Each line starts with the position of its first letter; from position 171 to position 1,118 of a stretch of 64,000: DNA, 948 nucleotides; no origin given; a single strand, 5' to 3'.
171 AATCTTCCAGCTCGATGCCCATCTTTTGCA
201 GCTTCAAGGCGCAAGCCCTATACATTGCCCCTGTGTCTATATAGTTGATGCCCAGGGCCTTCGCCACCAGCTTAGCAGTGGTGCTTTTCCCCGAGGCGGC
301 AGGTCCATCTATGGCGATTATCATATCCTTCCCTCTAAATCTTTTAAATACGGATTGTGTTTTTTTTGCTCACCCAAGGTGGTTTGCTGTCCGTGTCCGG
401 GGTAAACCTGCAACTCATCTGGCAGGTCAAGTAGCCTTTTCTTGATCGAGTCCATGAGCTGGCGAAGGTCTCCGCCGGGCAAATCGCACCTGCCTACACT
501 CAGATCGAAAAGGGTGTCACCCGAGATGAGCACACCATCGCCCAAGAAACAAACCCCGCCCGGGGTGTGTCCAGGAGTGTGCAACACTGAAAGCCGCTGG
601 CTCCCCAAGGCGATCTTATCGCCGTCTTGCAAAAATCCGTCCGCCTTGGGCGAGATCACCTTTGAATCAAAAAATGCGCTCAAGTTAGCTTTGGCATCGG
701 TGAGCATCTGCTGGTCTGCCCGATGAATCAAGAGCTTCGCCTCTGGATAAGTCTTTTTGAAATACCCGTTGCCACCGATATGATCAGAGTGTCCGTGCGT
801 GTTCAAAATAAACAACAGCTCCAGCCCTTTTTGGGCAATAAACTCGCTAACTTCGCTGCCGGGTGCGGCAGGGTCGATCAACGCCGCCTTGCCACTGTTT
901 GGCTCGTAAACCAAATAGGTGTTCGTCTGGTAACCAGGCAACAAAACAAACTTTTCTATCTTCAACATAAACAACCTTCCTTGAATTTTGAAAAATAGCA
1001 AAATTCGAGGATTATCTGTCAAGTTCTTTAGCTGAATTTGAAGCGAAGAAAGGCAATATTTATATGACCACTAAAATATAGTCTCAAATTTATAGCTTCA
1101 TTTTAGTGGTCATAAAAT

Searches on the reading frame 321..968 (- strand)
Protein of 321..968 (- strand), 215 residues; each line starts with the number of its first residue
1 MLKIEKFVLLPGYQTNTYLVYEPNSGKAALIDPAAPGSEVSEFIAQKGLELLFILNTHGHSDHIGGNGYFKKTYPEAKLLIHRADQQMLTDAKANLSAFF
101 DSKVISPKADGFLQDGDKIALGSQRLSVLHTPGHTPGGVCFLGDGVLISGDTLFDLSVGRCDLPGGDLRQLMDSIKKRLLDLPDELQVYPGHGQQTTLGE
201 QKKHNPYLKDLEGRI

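Call 11: search_protein_families(library=pfam, proteins=[window:321-968:-], max_evalue=0.01)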
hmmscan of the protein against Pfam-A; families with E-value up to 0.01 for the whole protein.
window:321-968:- (215 aa): 1 family
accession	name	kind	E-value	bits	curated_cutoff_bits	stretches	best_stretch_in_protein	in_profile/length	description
PF00753.33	Lactamase_B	-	8.2e-33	114.4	22.7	1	12-192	3-196/196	Metallo-beta-lactamase superfamily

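Call 14: find_related_loci(query=window:321-968:-, collection=genome_contigs, flank=8000)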
Query window:321-968:- (215 aa) in genome_contigs; peptide patterns used: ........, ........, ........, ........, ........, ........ (x = any residue, [..] = any of these).
599 stretches matched a pattern (row limit reached: there are more); 468 encode a relative of the query (tblastn E <= 1e-3); the best 80 are kept; 80 distinct loci.
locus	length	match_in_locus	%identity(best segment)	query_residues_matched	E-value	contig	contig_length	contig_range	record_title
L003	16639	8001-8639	67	1-212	3e-91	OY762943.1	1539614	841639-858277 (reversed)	MAG: Candidatus Cloacimonadota bacterium isolate 81f21e09-d2d9-4ba9-a01d-07ebf84cacc7 genome assembly, chromosome: 1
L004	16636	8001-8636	65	1-211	1e-90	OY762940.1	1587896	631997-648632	MAG: Candidatus Cloacimonadota bacterium isolate fde15138-546a-48ac-9104-3b47d2f39405 genome assembly, chromosome: 1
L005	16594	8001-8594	49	14-212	3e-59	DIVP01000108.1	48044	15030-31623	MAG TPA_asm: Peptococcaceae bacterium UBA6129 UBA6129_contig_19639, whole genome shotgun sequence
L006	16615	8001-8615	47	2-209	1e-58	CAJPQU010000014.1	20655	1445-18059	MAG: uncultured Schwartzia sp. isolate SRR9217428-mag-bin.4 genome assembly, contig: SRR9217428-mag-bin.4_803, whole gen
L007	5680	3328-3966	44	2-214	3e-58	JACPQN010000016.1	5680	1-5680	MAG: Chloroflexi bacterium isolate NC_groundwater_654_Ag_B-0.1um_66_63 B_1_S1_Biohub_coassembly_k141_629963, whole genom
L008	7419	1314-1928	47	2-209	3e-58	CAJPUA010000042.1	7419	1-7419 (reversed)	MAG: uncultured Schwartzia sp. isolate SRR9217487-mag-bin.1 genome assembly, contig: SRR9217487-mag-bin.1_1070, whole ge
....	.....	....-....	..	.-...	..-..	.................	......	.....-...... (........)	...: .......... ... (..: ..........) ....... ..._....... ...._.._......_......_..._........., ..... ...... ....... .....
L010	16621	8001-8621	49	2-213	2e-57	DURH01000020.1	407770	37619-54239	MAG TPA_asm: Bacillota bacterium isolate AS08sgBPME_75 65494_AS08, whole genome shotgun sequence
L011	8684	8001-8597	48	13-214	2e-57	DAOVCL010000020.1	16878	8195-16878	MAG TPA_asm: Candidatus Zixiibacteriota bacterium isolate CSMAG_1030 CSMAG_1030_k141_2339115_length_16878_cov_14.0071, w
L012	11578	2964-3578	45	2-208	2e-55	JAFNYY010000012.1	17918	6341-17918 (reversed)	MAG: Schwartzia sp. (in: firmicutes) isolate RGIG250 Dairy_cattle_Cecum.Co__c255696, whole genome shotgun sequence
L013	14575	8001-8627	44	1-209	6e-55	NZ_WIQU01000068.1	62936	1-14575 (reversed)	Pectinatus frisingensis strain MB174 PFRB_41.1, whole genome shotgun sequence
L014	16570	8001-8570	48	15-203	4e-55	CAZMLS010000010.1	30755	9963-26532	MAG TPA_asm: uncultured Atribacterota bacterium isolate binchicken_co47_116 genome assembly, contig: NODE_946_length_307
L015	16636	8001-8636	44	1-209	5e-55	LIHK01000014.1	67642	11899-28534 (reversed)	MAG: Candidatus Bathyarchaeota archaeon BA2 ba2_10, whole genome shotgun sequence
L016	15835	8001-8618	44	1-208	4e-55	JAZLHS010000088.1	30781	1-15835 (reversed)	MAG: Selenomonadaceae bacterium isolate T1900044980_TA20190042.MAGScoT_cleanbin_000028 SGB_4115_k141_2093297, whole geno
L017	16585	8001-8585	43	13-208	2e-54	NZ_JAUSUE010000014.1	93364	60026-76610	Pectinatus haikarae strain DSM 16980 Ga0480538_14, whole genome shotgun sequence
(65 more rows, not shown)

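Call 21: find_related_loci(query=window:321-968:-, collection=metagenome_contigs, flank=6000)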
Query window:321-968:- (215 aa) in metagenome_contigs; peptide patterns used: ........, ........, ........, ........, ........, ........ (x = any residue, [..] = any of these).
600 stretches matched a pattern (row limit reached: there are more); 487 encode a relative of the query (tblastn E <= 1e-3); the best 80 are kept; 80 distinct loci.
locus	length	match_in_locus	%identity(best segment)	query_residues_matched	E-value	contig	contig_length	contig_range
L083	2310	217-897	44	2-214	1e-60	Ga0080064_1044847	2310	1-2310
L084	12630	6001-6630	49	4-215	1e-59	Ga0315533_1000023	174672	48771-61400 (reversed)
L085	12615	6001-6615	45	6-209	2e-59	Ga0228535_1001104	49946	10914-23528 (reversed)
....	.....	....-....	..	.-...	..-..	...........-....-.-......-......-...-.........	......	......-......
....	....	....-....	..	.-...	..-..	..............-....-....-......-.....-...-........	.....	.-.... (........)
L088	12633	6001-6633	47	2-209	4e-57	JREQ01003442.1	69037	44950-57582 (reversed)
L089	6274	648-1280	46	2-209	3e-56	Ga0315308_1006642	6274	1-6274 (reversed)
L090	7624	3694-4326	46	2-209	3e-56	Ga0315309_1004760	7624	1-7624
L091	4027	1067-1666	47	13-209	4e-56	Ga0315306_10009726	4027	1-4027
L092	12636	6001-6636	46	1-209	5e-56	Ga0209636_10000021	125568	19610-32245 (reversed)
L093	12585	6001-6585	46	15-209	2e-55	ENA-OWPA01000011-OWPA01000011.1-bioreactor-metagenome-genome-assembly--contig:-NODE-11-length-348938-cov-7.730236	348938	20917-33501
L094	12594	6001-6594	47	15-209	6e-55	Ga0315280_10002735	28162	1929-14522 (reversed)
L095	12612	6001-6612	46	6-208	5e-55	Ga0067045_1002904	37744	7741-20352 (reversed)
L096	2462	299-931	46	1-209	2e-54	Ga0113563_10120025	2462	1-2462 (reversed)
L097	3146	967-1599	44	2-209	6e-54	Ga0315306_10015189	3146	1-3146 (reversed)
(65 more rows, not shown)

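Call 37: find_homologous_proteins(query=window:321-968:-, max_evalue=1e-40)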
Query window:321-968:- (215 aa): 1688 proteins with E <= 1e-40 among 5100 candidates; the best 120 are listed.
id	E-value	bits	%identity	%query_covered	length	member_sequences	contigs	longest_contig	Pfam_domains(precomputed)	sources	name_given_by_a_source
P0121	1.3e-140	484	100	100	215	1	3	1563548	PF00753.34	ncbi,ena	-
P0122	3.7e-98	346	74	95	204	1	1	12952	PF00753.34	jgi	-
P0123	9.9e-95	334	70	98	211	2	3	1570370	PF00753.34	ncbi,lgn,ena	-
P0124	2.7e-92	326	68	99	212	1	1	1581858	PF23023.2,PF00753.34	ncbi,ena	-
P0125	1.5e-88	314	67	99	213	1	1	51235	PF00753.34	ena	-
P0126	9.6e-88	312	67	99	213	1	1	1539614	PF00753.34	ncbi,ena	-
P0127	1.5e-86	308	65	98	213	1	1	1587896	PF00753.34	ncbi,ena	-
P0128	3.2e-84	300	65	99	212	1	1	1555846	PF12706.14,PF23023.2,PF00753.34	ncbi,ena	-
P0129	1.0e-68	249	55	97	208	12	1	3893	PF23023.2,PF00753.34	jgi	jgi:glyoxylase-like metal-dependent hydrolase (beta-lactamase superfamily II)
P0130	1.4e-68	249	54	97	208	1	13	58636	PF00753.34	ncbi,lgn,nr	ncbi:MAG: hydroxyacylglutathione hydrolase [Candidatus Cloacimonadota bacterium]|nr:hydroxyacylgluta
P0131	2.9e-68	248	54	97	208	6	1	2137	PF23023.2,PF00753.34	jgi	-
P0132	1.4e-66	242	51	96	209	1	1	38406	PF23023.2,PF00753.34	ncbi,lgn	-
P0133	4.5e-66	241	52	97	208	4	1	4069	PF23023.2,PF00753.34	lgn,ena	-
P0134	4.8e-66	241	51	97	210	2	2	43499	PF00753.34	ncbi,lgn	-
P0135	2.4e-65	238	52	97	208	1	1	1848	PF00753.34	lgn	-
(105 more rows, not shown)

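Call 38: find_encoding_contigs(protein=P0122, flank=6000, max_places=2)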
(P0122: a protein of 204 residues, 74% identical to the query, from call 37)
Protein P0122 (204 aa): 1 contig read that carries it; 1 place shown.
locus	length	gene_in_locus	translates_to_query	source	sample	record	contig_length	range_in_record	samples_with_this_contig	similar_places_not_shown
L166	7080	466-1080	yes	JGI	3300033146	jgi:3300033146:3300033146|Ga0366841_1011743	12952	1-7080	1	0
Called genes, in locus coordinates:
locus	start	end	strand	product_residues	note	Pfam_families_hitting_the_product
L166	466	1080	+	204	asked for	PF00753:Lactamase_B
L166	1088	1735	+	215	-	PF02224:Cytidylate_kin, PF13189:Cytidylate_kin2 (weak)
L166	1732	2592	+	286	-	PF02401:LYTB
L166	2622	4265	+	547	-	PF00575:S1, PF13509:S1_2 (faint), PF00575:S1, PF00575:S1, PF23459:S1_RRP5 (weak), PF00575:S1, PF21710:Spt6_S1 (weak), PF00575:S1 (weak), +1 more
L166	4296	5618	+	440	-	PF13375:RnfC_N, PF01512:Complex1_51K, PF10531:SLBB, PF13746:Fer4_18 (faint), PF12838:Fer4_7 (weak), PF13237:Fer4_10, PF13183:Fer4_8 (weak), PF13534:Fer4_17 (weak), +2 more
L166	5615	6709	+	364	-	PF03116:NQR2_RnfD_RnfE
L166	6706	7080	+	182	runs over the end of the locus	PF04205:FMN_bind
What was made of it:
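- The L166 contig breaks inside the repeats (call 38).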

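Call 39: find_encoding_contigs(protein=P0123, flank=6000, max_places=3)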
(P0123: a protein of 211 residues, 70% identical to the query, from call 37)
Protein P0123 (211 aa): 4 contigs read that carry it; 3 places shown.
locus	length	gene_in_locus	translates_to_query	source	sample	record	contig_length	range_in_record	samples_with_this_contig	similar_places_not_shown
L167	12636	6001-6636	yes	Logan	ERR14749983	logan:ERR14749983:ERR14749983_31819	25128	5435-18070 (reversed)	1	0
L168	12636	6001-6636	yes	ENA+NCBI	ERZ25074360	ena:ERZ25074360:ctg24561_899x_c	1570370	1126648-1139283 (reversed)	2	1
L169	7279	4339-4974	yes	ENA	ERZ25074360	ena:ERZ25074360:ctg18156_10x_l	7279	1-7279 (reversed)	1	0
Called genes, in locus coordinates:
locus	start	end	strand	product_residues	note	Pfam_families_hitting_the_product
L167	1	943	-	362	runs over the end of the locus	PF02638:GHL10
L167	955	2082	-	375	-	PF00712:DNA_pol3_beta, PF02767:DNA_pol3_beta_2, PF02768:DNA_pol3_beta_3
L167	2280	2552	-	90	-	PF00216:Bac_DNA_binding, PF18291:HU-HIG (weak)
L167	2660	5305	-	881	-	PF13510:Fer2_4, PF12837:Fer4_6 (faint), PF14691:Fer4_20, PF07992:Pyr_redox_2, PF13450:NAD_binding_8, PF22117:Fer4_Nqo3, PF00037:Fer4 (weak), PF12838:Fer4_7 (weak), +3 more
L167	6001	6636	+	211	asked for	PF00753:Lactamase_B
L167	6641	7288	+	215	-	PF02224:Cytidylate_kin, PF13189:Cytidylate_kin2, PF13238:AAA_18 (faint)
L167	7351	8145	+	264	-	PF02401:LYTB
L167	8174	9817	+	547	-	PF00575:S1, PF21710:Spt6_S1 (faint), PF13509:S1_2 (faint), PF00575:S1, PF24685:OB_RRP5_4th (faint), PF00575:S1, PF23459:S1_RRP5 (weak), PF00575:S1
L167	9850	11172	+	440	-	PF13375:RnfC_N, PF01512:Complex1_51K, PF10531:SLBB (weak), PF13237:Fer4_10, PF12838:Fer4_7, PF13183:Fer4_8 (weak), PF13187:Fer4_9 (weak), PF13534:Fer4_17 (weak), +3 more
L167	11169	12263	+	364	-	PF03116:NQR2_RnfD_RnfE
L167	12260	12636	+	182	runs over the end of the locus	PF04205:FMN_bind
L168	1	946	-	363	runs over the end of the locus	PF02638:GHL10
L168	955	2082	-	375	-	PF00712:DNA_pol3_beta, PF02767:DNA_pol3_beta_2, PF02768:DNA_pol3_beta_3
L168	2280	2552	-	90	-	PF00216:Bac_DNA_binding, PF18291:HU-HIG (weak)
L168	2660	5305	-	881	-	PF13510:Fer2_4, PF12837:Fer4_6 (faint), PF14691:Fer4_20, PF07992:Pyr_redox_2, PF13450:NAD_binding_8, PF22117:Fer4_Nqo3, PF00037:Fer4 (weak), PF12838:Fer4_7 (weak), +3 more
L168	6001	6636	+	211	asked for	PF00753:Lactamase_B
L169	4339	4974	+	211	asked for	PF00753:Lactamase_B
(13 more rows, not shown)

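Call 40: find_encoding_contigs(protein=P0124, flank=6000, max_places=2)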
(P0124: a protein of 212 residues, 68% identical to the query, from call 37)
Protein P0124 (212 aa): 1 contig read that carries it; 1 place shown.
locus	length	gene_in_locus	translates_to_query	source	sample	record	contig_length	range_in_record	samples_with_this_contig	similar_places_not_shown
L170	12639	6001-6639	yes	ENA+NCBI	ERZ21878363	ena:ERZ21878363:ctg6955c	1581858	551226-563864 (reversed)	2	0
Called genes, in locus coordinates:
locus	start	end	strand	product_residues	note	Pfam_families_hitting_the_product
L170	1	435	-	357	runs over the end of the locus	PF02638:GHL10, PF13200:DUF4015 (weak)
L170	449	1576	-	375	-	PF00712:DNA_pol3_beta, PF02767:DNA_pol3_beta_2, PF02768:DNA_pol3_beta_3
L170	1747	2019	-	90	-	PF00216:Bac_DNA_binding, PF18291:HU-HIG (weak)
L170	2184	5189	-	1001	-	PF13510:Fer2_4, PF14691:Fer4_20, PF07992:Pyr_redox_2, PF13450:NAD_binding_8, PF12838:Fer4_7 (weak), PF13237:Fer4_10, PF22117:Fer4_Nqo3, PF00037:Fer4, +5 more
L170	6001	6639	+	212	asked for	PF00753:Lactamase_B, PF23023:Anti-Pycsar_Apyc1 (faint)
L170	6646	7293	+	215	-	PF02224:Cytidylate_kin, PF13189:Cytidylate_kin2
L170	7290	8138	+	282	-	PF02401:LYTB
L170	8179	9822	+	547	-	PF00575:S1, PF13509:S1_2 (faint), PF00575:S1, PF00575:S1, PF23459:S1_RRP5 (weak), PF00575:S1, PF21710:Spt6_S1 (weak), PF00575:S1, +1 more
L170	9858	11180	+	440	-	PF13375:RnfC_N, PF01512:Complex1_51K, PF10531:SLBB, PF13237:Fer4_10, PF12838:Fer4_7, PF13183:Fer4_8 (weak), PF13187:Fer4_9 (weak), PF13534:Fer4_17 (weak), +1 more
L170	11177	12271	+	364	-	PF03116:NQR2_RnfD_RnfE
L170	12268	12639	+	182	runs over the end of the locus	PF04205:FMN_bind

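Call 59: find_encoding_contigs(protein=P0125, flank=4000, max_places=2)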
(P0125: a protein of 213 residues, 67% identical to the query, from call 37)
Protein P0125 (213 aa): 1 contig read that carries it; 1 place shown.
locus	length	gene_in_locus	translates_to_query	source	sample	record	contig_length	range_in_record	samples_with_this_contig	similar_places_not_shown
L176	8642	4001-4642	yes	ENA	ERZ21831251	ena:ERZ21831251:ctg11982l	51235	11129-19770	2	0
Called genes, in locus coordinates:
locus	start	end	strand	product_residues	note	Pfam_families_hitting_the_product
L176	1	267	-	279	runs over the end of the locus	PF02706:Wzz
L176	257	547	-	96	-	PF01479:S4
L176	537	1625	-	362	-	PF02638:GHL10, PF13200:DUF4015 (weak)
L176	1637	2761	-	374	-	PF00712:DNA_pol3_beta, PF02767:DNA_pol3_beta_2, PF02768:DNA_pol3_beta_3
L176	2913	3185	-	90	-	PF00216:Bac_DNA_binding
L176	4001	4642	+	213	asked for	PF00753:Lactamase_B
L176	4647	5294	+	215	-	PF02224:Cytidylate_kin, PF13189:Cytidylate_kin2 (weak)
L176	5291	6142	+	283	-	PF02401:LYTB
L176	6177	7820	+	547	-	PF00575:S1, PF21710:Spt6_S1 (faint), PF00575:S1, PF24685:OB_RRP5_4th (faint), PF00575:S1, PF23459:S1_RRP5 (weak), PF00575:S1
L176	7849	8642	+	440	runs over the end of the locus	PF13375:RnfC_N, PF01512:Complex1_51K, PF13183:Fer4_8 (faint), PF10531:SLBB (weak), PF00037:Fer4 (weak), PF13237:Fer4_10, PF12838:Fer4_7, PF13534:Fer4_17 (weak), +5 more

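Call 60: find_encoding_contigs(protein=P0128, flank=4000, max_places=2)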
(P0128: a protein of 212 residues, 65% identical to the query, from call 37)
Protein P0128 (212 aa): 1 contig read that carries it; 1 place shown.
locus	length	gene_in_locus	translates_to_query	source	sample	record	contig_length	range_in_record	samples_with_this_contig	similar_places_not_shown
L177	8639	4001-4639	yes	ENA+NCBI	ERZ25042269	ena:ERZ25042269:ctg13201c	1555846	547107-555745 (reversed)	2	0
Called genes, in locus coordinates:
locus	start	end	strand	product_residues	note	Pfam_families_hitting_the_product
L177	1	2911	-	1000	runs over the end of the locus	PF13510:Fer2_4, PF14691:Fer4_20, PF07992:Pyr_redox_2, PF13450:NAD_binding_8, PF12838:Fer4_7 (weak), PF13237:Fer4_10 (weak), PF22117:Fer4_Nqo3, PF00037:Fer4 (weak), +3 more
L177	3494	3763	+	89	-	-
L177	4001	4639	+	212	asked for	PF00753:Lactamase_B, PF23023:Anti-Pycsar_Apyc1 (weak), PF12706:Lactamase_B_2 (weak)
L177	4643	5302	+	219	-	PF02224:Cytidylate_kin, PF13189:Cytidylate_kin2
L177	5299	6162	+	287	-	PF02401:LYTB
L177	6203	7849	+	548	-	PF00575:S1, PF13509:S1_2 (faint), PF24685:OB_RRP5_4th (faint), PF00575:S1, PF23459:S1_RRP5 (weak), PF00575:S1, PF21710:Spt6_S1 (weak)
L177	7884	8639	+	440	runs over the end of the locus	PF13375:RnfC_N, PF01512:Complex1_51K, PF10531:SLBB, PF13237:Fer4_10, PF12838:Fer4_7, PF13183:Fer4_8, PF13187:Fer4_9 (weak), PF13534:Fer4_17 (weak), +2 more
